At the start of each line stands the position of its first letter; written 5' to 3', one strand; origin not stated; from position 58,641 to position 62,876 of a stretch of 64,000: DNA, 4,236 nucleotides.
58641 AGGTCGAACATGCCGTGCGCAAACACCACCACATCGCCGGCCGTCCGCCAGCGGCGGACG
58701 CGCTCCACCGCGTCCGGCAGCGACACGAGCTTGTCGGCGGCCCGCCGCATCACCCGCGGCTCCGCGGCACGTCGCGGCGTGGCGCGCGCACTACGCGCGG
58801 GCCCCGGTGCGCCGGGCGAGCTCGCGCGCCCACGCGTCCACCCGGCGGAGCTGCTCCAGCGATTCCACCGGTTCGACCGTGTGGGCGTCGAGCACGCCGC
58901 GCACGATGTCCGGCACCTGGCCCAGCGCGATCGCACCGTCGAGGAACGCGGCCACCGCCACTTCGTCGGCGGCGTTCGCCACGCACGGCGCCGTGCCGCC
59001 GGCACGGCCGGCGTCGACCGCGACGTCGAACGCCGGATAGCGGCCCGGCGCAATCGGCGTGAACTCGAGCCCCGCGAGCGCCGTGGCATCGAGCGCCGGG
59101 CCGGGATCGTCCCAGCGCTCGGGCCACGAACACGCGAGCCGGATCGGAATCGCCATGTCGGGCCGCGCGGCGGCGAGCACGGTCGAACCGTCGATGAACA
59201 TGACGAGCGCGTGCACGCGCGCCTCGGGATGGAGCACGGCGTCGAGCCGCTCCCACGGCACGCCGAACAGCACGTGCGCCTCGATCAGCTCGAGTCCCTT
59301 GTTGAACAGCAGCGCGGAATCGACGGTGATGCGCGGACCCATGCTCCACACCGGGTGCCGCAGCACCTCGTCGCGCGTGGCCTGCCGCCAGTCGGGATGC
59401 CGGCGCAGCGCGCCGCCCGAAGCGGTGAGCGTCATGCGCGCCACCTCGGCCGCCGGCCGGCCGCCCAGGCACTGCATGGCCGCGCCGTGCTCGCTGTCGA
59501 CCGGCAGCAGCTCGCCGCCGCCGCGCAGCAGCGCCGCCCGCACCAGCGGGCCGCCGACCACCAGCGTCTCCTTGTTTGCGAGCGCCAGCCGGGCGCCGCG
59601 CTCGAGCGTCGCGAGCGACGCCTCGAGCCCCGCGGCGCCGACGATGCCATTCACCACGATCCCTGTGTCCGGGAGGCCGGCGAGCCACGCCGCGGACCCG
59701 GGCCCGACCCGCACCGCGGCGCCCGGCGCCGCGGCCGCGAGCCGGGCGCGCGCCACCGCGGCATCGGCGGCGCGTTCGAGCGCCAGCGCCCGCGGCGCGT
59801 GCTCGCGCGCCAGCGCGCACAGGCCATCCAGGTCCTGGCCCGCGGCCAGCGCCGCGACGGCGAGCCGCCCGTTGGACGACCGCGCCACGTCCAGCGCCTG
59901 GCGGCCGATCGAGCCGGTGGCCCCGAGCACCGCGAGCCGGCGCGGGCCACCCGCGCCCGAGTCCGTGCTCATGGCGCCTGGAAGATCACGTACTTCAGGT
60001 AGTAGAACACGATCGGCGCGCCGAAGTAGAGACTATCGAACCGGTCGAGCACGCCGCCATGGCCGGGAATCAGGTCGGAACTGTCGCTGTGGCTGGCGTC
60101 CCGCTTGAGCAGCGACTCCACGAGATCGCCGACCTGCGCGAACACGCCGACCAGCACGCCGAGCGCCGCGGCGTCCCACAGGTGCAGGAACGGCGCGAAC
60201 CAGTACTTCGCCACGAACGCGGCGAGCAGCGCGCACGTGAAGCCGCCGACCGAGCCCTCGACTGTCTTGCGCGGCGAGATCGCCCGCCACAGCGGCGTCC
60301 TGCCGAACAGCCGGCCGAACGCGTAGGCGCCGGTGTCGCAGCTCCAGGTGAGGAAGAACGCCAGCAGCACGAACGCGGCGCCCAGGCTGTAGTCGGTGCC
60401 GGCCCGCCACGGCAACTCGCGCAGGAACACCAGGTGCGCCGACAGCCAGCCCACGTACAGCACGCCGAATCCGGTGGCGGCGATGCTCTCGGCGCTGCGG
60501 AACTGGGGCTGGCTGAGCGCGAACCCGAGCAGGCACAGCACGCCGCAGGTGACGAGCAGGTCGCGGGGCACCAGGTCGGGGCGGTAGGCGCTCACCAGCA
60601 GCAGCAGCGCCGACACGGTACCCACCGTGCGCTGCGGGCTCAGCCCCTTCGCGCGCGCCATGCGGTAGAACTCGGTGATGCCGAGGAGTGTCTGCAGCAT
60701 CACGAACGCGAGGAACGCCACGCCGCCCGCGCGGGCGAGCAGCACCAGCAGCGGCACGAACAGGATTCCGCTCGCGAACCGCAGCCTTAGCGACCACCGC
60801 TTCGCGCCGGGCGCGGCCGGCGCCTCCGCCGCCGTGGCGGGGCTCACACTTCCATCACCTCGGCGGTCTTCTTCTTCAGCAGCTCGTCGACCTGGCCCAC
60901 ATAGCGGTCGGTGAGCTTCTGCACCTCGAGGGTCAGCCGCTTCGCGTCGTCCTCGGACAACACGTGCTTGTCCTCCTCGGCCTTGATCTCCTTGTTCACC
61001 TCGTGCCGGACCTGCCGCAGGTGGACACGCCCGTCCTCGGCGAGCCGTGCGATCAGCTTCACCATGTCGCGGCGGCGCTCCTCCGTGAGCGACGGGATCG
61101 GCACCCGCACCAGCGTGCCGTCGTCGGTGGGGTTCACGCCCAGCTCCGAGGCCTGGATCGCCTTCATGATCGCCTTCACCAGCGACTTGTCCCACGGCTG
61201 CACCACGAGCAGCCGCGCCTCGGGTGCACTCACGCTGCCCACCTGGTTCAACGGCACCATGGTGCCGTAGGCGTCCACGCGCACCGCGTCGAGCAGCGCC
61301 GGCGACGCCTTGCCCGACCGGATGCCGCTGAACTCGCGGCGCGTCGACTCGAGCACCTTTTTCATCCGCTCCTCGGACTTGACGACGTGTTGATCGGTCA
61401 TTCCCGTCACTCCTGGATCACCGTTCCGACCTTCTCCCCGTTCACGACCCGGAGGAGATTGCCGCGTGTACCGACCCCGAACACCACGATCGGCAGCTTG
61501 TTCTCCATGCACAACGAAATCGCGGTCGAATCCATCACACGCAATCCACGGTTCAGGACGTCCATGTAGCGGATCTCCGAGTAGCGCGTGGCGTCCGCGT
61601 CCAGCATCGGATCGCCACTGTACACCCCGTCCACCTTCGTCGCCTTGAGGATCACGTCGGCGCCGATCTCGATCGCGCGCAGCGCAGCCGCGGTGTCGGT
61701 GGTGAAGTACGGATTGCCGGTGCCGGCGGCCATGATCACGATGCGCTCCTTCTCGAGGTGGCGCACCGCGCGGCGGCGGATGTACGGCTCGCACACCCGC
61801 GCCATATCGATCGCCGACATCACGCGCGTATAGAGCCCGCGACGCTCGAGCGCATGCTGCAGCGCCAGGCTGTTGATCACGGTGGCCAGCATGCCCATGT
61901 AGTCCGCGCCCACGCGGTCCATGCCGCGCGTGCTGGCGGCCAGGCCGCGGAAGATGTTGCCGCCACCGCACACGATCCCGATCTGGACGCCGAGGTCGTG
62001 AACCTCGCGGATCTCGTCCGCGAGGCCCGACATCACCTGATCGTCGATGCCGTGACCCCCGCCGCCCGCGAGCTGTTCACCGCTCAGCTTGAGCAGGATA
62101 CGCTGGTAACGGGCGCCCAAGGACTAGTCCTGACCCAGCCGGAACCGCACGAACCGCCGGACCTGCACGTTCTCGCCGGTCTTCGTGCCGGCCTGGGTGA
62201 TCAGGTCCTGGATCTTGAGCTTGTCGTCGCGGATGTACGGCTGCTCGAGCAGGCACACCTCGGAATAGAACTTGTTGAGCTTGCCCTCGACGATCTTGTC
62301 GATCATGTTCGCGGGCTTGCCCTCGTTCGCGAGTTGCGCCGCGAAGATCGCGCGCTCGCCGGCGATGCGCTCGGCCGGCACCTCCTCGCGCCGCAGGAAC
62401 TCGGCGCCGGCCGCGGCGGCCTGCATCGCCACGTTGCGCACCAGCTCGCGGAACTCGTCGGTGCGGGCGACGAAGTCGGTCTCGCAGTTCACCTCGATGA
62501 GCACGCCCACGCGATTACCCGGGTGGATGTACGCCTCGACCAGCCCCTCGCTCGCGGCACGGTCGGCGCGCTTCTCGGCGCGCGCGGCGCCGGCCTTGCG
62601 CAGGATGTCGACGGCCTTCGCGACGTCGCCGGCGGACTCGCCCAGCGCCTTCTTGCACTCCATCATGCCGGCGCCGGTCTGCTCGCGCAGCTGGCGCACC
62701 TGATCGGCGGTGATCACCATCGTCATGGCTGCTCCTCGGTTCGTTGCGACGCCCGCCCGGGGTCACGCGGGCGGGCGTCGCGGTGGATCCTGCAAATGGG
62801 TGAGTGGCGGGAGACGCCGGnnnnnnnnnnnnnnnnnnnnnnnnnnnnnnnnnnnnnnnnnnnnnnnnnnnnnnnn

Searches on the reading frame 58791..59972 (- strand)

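Call 7: search_protein_families(library=pfam, proteins=[window:58791-59972:-], max_evalue=0.001)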
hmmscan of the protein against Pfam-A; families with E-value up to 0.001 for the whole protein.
window:58791-59972:- (393 aa): 3 families
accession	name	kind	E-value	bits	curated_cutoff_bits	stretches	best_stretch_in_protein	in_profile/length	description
PF02670.22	DXP_reductoisom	-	9.3e-31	107.6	21.7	1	13-141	1-129/129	1-deoxy-D-xylulose 5-phosphate reductoisomerase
PF13288.12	DXPR_C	-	1.6e-30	106.1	27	1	270-384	3-114/115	DXP reductoisomerase C-terminal domain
PF08436.17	DXP_redisom_C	-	3e-28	98.2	26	1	155-236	1-84/84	1-deoxy-D-xylulose 5-phosphate reductoisomerase C-terminal domain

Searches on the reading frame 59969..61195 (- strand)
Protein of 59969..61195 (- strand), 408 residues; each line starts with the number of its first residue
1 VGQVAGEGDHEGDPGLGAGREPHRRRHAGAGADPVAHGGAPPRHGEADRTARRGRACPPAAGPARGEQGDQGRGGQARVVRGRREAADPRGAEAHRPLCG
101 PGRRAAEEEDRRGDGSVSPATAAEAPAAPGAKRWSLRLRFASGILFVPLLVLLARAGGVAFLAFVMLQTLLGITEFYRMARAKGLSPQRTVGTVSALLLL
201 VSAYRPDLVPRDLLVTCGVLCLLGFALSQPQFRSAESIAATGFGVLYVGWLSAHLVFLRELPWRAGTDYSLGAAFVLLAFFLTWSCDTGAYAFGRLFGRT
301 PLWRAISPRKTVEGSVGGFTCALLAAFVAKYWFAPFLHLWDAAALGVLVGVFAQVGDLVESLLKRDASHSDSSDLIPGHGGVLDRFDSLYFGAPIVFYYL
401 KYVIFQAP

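Call 82: search_protein_families(library=pfam, proteins=[window:59969-61195:-], max_evalue=0.01)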
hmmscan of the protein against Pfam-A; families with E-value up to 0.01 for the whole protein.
window:59969-61195:- (408 aa): 1 family
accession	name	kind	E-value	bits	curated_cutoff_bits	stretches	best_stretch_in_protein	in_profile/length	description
PF01148.25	CTP_transf_1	-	1.3e-57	196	24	1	139-402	3-263/264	Cytidylyltransferase family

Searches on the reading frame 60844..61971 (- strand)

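Call 82: search_protein_families(library=pfam, proteins=[window:60844-61971:-], max_evalue=0.01)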
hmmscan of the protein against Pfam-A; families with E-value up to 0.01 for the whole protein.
window:60844-61971:- (375 aa): 1 family
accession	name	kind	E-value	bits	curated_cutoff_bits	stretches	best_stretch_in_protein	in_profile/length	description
PF01765.24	RRF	-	1.1e-61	207.8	29.7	1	211-373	2-164/164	Ribosome recycling factor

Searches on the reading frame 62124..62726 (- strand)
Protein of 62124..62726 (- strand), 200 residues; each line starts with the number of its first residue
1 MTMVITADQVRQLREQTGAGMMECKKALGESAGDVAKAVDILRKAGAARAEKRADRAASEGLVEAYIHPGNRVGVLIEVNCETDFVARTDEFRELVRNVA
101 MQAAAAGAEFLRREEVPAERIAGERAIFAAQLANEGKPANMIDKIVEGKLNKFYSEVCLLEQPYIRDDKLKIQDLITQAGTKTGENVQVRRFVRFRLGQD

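Call 7: search_protein_families(library=pfam, proteins=[window:62124-62726:-], max_evalue=0.001)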
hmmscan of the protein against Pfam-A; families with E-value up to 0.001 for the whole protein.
window:62124-62726:- (200 aa): 1 family
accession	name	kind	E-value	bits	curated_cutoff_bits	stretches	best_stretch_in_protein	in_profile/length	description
PF00889.24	EF_TS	-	6.5e-41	140.6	27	1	53-199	71-204/204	Elongation factor TS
